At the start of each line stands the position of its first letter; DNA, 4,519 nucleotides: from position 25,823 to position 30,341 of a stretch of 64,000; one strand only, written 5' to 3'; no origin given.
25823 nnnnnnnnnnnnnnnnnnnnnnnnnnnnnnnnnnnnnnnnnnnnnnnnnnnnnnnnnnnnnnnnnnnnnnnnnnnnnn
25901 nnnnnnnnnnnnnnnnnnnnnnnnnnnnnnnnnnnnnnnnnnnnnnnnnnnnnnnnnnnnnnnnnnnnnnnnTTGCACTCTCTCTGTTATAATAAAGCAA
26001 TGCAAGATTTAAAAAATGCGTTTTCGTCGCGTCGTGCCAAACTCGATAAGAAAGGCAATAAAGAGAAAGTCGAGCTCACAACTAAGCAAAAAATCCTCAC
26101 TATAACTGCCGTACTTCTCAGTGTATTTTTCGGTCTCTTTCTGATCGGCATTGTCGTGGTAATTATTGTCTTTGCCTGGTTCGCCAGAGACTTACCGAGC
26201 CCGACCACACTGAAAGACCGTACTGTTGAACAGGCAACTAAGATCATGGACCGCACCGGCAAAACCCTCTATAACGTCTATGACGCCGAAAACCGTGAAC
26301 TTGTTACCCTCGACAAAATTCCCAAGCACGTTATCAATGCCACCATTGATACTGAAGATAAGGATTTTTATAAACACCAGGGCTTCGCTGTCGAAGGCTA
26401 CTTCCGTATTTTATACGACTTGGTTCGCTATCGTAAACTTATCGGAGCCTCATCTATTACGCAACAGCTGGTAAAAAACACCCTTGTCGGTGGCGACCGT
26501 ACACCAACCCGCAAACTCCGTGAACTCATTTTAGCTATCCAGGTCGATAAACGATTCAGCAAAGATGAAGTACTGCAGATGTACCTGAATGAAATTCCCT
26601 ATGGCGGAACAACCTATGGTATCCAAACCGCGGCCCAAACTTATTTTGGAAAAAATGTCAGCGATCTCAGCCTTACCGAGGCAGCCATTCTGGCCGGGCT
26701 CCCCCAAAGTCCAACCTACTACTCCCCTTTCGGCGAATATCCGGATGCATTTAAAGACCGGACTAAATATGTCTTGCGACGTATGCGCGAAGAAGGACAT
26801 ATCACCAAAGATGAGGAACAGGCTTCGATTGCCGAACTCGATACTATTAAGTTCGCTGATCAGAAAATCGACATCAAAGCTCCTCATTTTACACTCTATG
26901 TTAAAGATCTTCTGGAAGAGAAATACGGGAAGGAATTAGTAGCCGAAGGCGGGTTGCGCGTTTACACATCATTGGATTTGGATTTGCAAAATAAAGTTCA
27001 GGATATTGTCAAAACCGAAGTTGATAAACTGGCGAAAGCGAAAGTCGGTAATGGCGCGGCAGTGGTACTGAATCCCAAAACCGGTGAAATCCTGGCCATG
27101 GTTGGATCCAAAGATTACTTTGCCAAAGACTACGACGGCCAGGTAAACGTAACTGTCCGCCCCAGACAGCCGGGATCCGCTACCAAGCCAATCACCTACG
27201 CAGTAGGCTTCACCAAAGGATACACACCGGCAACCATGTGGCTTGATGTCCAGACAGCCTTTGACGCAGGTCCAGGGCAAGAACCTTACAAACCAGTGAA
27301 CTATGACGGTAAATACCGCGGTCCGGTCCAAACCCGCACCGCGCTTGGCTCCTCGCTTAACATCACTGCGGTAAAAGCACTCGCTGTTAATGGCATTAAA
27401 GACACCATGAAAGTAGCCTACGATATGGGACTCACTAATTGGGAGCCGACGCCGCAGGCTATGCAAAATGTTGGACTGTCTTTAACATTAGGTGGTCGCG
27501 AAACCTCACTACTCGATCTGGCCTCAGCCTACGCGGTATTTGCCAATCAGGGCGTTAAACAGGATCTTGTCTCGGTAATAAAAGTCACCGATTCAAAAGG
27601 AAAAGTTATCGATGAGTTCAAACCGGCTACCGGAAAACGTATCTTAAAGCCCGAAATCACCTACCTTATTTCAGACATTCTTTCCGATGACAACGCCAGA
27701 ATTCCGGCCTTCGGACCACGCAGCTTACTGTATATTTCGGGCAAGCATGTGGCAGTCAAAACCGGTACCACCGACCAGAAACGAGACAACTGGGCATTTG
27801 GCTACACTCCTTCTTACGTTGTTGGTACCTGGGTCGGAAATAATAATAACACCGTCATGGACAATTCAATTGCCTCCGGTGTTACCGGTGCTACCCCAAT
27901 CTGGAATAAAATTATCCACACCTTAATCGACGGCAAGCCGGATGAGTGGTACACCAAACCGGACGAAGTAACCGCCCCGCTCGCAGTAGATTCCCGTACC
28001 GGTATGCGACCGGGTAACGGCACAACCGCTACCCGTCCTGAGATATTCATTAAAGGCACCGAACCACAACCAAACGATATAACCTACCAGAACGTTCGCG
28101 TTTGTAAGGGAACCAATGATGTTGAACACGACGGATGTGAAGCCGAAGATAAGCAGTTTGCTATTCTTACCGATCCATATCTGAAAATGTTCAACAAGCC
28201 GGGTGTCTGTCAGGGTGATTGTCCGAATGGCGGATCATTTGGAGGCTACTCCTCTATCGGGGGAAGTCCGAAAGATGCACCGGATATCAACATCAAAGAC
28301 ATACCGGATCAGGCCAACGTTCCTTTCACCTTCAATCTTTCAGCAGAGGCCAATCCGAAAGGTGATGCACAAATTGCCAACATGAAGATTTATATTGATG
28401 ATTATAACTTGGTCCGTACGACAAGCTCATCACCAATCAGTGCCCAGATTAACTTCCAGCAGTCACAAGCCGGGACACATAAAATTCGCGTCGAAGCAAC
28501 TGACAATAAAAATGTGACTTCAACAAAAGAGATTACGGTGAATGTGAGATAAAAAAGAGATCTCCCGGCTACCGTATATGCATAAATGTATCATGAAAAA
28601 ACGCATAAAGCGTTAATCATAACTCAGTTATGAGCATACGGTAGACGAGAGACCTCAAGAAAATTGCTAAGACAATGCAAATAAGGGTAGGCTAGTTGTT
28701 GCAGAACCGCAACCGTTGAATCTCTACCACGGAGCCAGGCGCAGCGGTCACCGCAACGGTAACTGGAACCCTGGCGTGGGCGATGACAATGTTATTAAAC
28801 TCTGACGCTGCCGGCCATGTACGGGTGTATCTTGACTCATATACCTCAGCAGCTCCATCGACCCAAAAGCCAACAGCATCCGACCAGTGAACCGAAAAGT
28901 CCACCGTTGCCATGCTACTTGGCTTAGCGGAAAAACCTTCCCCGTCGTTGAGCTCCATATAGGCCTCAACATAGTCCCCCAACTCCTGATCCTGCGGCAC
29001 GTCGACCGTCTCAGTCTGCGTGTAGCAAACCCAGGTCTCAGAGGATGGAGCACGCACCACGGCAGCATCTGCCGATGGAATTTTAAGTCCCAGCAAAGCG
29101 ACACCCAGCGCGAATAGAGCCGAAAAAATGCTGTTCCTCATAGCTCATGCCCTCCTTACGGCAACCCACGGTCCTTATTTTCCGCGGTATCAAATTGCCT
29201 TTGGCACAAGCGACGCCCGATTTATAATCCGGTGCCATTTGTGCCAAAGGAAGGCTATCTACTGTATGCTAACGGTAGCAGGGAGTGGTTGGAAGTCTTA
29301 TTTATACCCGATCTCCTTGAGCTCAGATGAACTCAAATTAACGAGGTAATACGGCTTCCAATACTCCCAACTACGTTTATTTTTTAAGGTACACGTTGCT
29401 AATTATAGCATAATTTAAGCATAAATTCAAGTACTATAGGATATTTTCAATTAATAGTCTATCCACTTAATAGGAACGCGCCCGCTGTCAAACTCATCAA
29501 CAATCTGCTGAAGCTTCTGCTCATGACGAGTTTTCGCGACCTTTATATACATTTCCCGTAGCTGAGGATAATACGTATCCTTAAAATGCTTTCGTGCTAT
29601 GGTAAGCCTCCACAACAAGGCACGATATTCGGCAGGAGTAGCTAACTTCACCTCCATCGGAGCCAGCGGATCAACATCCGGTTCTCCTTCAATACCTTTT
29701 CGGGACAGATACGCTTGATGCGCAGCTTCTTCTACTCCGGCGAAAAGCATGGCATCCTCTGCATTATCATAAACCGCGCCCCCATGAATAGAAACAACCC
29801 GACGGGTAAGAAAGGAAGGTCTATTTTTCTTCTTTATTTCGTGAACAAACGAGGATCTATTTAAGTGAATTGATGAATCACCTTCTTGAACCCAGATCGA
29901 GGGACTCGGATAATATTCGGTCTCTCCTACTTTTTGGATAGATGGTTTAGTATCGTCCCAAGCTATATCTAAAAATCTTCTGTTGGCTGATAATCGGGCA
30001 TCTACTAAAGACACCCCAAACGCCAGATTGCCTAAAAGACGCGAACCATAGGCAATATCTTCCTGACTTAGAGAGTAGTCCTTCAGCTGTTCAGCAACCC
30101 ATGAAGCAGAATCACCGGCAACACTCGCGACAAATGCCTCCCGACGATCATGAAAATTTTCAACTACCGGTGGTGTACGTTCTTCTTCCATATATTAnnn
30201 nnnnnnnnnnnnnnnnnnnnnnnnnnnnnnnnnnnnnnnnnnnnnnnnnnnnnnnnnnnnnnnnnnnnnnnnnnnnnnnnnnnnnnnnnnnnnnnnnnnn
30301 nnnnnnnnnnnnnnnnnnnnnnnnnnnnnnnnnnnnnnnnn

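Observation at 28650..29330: GC-rich islet 1: a foreign-looking secreted protein gene driven by a native-like promoter through a 250 nt structured leader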

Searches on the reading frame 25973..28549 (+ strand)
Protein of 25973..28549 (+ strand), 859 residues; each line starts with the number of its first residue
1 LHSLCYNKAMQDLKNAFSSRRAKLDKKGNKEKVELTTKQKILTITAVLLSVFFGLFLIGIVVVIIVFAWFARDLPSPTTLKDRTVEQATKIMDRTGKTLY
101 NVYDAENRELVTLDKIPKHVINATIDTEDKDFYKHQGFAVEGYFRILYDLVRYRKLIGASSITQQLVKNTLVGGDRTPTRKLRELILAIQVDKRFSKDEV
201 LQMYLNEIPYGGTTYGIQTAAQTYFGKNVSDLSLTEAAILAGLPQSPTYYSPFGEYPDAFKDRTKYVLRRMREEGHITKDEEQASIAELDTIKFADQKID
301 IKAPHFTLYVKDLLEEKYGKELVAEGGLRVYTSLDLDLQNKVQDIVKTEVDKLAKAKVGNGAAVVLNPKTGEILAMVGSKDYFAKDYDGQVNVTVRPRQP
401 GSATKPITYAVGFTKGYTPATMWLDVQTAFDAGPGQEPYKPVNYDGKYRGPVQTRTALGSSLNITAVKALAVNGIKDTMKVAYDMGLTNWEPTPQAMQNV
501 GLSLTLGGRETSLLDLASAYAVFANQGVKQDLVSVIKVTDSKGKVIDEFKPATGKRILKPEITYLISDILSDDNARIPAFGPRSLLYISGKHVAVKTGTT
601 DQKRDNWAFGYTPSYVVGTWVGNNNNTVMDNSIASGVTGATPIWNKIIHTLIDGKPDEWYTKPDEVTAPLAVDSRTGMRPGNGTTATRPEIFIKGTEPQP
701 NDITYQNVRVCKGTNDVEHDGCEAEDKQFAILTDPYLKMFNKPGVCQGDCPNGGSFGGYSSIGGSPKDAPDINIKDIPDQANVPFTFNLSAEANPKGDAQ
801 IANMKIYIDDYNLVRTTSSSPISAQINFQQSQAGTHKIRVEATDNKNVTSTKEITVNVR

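Call 10: search_protein_families(library=pfam, proteins=[window:25973-28549:+], max_evalue=1)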
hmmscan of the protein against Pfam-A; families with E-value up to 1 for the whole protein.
window:25973-28549:+ (859 aa): 10 families
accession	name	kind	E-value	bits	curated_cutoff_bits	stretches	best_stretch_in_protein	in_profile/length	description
PF00912.28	Transgly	-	3.9e-58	196.3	27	1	97-271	3-177/178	Transglycosylase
PF00905.27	Transpeptidase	-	1.7e-20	73.9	22.1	1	361-625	1-282/299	Penicillin binding protein transpeptidase domain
PF17957.7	Big_7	-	0.00038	21.5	24.1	1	779-840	10-70/70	Bacterial Ig domain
PF22352.2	K319L-like_PKD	-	0.021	15.2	27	1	818-858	44-84/84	K319L-like, PKD domain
PF21552.3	TFC3_eWH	-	0.022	15.3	27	1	71-126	33-88/91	Transcription factor tau 138 kDa subunit, extended winged helix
PF20990.2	DUF2207_C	-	0.089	12.9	33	1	7-74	108-189/247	Predicted membrane protein (DUF2207) C-terminal domain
PF12123.13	CBD_PlyG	-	0.13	12.4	28.2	0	553-574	5-27/44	PlyG Cell wall binding domain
PF06358.17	BNYVV_TGB3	-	0.19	12.5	27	1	56-150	16-110/111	Beet necrotic yellow vein virus, movement protein TGB3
PF07472.16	PA-IIL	-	0.75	10.6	21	0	786-847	8-66/107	Fucose-binding lectin II (PA-IIL)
PF05345.18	He_PIG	-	0.81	10.6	24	1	830-858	67-95/96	Putative Ig domain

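Call 59: list_cluster_members(proteins=[window:26000-28549:+, window:42432-43526:-, window:38817-41378:+, P0004])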
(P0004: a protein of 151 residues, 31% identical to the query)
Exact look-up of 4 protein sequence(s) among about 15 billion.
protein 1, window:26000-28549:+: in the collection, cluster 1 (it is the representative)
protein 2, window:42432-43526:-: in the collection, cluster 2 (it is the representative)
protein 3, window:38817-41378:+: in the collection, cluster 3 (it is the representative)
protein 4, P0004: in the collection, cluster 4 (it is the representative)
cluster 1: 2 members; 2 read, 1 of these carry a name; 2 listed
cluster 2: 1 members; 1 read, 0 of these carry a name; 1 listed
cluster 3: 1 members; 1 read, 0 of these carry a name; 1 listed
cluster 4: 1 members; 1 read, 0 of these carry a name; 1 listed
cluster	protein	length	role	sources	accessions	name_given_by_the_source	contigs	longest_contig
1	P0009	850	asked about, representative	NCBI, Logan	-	-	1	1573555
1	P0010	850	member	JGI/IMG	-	penicillin-binding protein 1C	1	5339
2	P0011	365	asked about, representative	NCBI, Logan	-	-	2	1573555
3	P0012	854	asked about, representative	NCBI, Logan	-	-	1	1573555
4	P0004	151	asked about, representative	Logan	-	-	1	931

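Call 60: find_encoding_contigs(protein=P0010, flank=5000, max_places=6)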
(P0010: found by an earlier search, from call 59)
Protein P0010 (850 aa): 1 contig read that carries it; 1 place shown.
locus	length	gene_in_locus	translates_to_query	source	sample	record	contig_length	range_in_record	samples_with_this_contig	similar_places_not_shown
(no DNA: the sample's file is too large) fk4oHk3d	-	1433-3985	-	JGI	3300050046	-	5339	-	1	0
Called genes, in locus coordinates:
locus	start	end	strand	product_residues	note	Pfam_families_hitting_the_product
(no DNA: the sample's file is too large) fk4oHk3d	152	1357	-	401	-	PF00579:tRNA-synt_1b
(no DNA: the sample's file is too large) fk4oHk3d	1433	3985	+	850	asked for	PF00912:Transgly, PF00905:Transpeptidase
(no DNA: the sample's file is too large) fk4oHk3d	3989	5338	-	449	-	?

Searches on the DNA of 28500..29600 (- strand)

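Call 6: search_rna_families(source=window, start=28500, end=29600, threshold=evalue, max_evalue=10, show_alignments=3)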
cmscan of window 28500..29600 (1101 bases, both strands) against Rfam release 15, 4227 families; matches with E-value up to 10: 3.
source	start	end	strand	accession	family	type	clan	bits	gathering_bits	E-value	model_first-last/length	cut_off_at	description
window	29198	29250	+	RF00445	MIR399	Gene; miRNA;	-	17.5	57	0.73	24-95/117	no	mir-399 microRNA precursor family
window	29193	29256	-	RF00445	MIR399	Gene; miRNA;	-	16.8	57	1.2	18-100/117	no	mir-399 microRNA precursor family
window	29218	29255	-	RF01107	SBRMV1_UPD-PKf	Cis-reg;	-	16.5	39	5.3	1-27/27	no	Pseudoknot of upstream pseudoknot domain (UPD) of the 3'UTR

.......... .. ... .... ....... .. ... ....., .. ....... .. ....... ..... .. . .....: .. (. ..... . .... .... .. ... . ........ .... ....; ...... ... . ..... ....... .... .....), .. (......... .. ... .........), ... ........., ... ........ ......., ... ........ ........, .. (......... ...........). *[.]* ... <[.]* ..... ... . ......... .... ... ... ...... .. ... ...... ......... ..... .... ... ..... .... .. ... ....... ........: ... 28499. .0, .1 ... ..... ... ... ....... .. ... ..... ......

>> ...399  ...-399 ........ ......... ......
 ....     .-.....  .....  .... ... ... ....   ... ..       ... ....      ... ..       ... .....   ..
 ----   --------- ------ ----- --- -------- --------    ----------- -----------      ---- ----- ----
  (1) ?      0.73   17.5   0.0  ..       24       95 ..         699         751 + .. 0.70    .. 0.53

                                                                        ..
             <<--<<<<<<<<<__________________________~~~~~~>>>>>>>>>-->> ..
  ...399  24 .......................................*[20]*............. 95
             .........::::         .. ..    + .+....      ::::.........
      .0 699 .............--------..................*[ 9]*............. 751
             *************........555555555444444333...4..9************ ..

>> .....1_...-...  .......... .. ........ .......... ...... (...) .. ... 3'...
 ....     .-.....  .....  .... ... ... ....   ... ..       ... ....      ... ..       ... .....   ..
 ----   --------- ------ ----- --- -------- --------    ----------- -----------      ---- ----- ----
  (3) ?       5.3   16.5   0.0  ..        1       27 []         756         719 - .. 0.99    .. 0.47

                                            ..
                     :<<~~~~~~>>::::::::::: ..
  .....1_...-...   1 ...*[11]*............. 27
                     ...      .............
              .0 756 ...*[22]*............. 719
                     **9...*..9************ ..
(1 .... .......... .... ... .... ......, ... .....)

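Call 79: search_dna_similar(query=window:28540-29440:-, collection=plasmids, mode=distant, max_evalue=0.001, max_rows=10)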
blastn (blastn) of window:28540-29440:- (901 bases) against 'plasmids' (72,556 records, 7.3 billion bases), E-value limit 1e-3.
No match.

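Call 80: search_dna_similar(query=window:28540-29440:-, collection=phages, mode=distant, max_evalue=0.001, max_rows=10)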
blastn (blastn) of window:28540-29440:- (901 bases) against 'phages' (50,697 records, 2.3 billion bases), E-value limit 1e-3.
No match.

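Call 87: build_rna_model(alignment_id=A6, structure=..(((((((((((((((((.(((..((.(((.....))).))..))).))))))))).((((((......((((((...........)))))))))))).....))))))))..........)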
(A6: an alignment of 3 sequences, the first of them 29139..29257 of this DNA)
Model R1 built from alignment A6 (3 sequences, 122 columns); structure: as given.
model positions 118; base pairs 37; branch points 1; effective number of sequences 0.96; information 0.589 bits per position. Calibrated on 0.2 Mb of random sequence (short: E-values are rough).
structure used (alignment columns):
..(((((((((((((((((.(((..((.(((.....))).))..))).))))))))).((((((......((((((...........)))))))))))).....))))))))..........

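Call 88: search_with_rna_model(model_id=R1, sources=[window, L002, L003, L004, L008, L009, L010, L011, L015, L016, L017, L019, L020, L021, L022, L023, L024, L025, L026, L027, L029, L030, L031, L032, L035, L036, L038, L040, L041, L045, L047, L050, L051, L056, L059, L060, L062, L063, L065, L066, L075, L078, L080, L082, L083, L084], max_evalue=10)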
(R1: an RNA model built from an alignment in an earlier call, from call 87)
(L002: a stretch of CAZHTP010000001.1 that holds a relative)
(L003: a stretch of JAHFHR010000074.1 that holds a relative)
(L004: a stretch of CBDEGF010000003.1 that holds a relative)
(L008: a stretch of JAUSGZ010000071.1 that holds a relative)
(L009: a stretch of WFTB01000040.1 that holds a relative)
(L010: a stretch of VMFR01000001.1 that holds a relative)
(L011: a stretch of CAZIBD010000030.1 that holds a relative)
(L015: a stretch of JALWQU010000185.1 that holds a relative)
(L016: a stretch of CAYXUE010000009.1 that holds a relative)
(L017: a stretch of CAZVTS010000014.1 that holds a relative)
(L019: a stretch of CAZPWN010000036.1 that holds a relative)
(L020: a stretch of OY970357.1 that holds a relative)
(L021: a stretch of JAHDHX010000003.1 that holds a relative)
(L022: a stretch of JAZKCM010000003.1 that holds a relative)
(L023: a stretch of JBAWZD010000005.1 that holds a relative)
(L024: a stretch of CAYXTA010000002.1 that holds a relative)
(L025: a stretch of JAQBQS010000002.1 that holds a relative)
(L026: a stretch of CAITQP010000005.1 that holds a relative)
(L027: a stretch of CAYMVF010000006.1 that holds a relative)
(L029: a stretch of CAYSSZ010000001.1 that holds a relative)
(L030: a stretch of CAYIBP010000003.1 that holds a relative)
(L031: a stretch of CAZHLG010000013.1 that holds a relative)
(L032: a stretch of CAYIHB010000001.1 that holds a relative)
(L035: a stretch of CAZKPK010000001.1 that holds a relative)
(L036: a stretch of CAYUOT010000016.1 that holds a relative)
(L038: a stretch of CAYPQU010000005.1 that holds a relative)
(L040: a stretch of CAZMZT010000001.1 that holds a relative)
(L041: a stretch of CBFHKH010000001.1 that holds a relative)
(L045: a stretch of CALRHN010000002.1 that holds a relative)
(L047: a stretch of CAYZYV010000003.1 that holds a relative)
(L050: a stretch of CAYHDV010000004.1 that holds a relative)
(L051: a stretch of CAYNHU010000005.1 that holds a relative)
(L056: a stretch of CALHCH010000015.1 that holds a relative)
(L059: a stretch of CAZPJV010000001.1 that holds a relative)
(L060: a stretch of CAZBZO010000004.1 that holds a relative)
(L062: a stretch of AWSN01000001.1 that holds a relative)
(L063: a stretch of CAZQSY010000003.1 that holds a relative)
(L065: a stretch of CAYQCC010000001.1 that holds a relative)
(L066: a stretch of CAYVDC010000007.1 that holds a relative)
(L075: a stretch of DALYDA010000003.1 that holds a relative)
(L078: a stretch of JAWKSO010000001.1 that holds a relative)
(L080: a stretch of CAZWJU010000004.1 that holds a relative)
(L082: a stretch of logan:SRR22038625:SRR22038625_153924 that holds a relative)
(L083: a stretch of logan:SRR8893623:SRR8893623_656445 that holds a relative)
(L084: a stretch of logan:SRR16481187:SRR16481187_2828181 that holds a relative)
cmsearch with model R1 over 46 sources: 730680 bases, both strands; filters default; matches with E-value up to 10: 6.
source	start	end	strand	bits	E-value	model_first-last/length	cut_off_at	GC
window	29140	29257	-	136.7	7.8e-35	1-118/118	no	0.51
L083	1164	1284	+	126.6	5.1e-32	1-118/118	no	0.5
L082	40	155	+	113.8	1.8e-28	1-118/118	no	0.51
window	29191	29299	+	35.9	8.2e-07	1-118/118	no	0.49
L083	1122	1230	-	35.9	8.2e-07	1-118/118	no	0.49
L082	28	106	-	32.5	7e-06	1-118/118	no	0.46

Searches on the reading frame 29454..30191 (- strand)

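Call 10: search_protein_families(library=pfam, proteins=[window:29454-30191:-], max_evalue=1)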
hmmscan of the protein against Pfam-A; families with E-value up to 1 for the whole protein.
window:29454-30191:- (246 aa): 0 families

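Call 48: search_protein_families(library=ncbifam, proteins=[P0005, P0006], max_evalue=1)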
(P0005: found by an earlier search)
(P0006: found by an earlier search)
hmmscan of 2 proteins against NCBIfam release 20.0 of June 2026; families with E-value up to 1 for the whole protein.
P0005 (160 aa): 1 family
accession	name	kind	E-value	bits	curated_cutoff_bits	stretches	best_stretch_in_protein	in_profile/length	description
NF052375.1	antisigma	equivalog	0.094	12.7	100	1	7-56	87-134/217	anti-sigma factor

P0006 (246 aa): 1 family
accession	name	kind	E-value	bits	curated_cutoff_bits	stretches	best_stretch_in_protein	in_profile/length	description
NF001475.0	PRK00326.2-1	equivalog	0.06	13.3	257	1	182-235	17-66/149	division/cell wall cluster transcriptional repressor MraZ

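Call 49: search_protein_families(library=phrogs, proteins=[P0005, P0006], max_evalue=1)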
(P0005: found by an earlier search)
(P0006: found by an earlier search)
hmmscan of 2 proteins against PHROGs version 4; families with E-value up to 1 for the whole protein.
P0005 (160 aa): 1 family
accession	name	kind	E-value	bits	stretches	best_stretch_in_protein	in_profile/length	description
phrog_2744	-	unknown function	0.32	12.4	1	18-68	16-63/101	-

P0006 (246 aa): 0 families

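Call 67: search_protein_families(library=padloc, proteins=[P0005, P0006], max_evalue=0.1)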
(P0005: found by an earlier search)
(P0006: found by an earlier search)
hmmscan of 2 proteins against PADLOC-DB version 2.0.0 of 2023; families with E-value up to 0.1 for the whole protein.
P0005 (160 aa): 0 families

P0006 (246 aa): 0 families
